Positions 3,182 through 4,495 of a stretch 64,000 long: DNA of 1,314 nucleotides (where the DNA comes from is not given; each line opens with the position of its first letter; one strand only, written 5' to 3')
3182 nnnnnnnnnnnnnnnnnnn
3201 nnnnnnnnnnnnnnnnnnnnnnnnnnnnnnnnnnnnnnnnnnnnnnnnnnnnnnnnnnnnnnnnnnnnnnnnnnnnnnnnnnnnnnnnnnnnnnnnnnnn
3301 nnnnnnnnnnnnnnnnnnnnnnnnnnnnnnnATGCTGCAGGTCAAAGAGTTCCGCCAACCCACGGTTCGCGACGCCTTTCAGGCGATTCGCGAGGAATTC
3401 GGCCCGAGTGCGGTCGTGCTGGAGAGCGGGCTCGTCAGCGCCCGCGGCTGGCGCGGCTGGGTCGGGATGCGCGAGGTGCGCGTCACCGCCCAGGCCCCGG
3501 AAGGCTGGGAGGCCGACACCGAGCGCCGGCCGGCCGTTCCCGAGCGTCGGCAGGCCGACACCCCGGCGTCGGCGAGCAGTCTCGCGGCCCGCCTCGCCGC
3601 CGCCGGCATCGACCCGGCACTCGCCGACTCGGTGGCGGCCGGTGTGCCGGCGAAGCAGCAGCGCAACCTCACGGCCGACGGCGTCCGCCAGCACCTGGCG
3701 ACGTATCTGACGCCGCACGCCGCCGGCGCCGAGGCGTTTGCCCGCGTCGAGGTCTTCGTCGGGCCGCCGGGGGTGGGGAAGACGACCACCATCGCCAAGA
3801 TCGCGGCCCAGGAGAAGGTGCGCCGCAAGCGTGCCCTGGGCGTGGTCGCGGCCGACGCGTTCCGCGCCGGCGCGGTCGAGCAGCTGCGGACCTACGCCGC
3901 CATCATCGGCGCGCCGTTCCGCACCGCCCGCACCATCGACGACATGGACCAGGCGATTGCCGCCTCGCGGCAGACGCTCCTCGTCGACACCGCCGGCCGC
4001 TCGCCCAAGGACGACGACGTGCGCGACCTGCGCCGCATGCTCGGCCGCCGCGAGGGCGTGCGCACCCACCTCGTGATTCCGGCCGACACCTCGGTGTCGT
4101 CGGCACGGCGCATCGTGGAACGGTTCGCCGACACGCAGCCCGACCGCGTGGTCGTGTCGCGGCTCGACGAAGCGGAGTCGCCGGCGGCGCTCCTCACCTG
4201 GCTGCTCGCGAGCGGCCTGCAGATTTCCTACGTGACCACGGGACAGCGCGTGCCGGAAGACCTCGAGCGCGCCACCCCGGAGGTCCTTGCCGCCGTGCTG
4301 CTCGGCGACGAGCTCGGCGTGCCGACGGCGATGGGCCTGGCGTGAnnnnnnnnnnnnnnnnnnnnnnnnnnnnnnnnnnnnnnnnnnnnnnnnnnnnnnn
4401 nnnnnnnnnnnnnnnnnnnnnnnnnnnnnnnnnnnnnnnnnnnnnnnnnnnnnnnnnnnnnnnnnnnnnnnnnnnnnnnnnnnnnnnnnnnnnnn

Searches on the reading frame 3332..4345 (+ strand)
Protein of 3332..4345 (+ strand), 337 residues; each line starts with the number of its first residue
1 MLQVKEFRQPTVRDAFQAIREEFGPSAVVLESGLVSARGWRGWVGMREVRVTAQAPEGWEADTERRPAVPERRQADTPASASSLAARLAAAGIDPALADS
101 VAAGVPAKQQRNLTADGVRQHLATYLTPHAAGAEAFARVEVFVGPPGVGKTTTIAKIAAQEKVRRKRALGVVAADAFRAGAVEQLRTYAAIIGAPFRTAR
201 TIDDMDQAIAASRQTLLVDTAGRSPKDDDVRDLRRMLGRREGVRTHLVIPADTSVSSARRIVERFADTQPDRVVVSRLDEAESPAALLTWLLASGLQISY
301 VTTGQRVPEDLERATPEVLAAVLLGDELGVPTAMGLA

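Call 23: search_protein_families(library=pfam, proteins=[window:3332-4345:+], max_evalue=0.001)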
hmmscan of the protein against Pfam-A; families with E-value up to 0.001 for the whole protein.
window:3332-4345:+ (337 aa): 5 families
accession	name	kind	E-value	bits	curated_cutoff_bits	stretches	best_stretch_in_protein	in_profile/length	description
PF00448.28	SRP54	-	2e-29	103.1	22.7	1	139-324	3-195/196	SRP54-type protein, GTPase domain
PF13401.12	AAA_22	-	3.8e-06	27.7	27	1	141-248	9-121/130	AAA domain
PF13671.12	AAA_33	-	1.5e-05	25.7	27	1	141-279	3-134/143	AAA domain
PF13604.12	AAA_30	-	0.00011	22.5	27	1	137-224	18-100/191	AAA domain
PF13191.12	AAA_16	-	0.00054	20.9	32.6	1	121-239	11-104/167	AAA ATPase domain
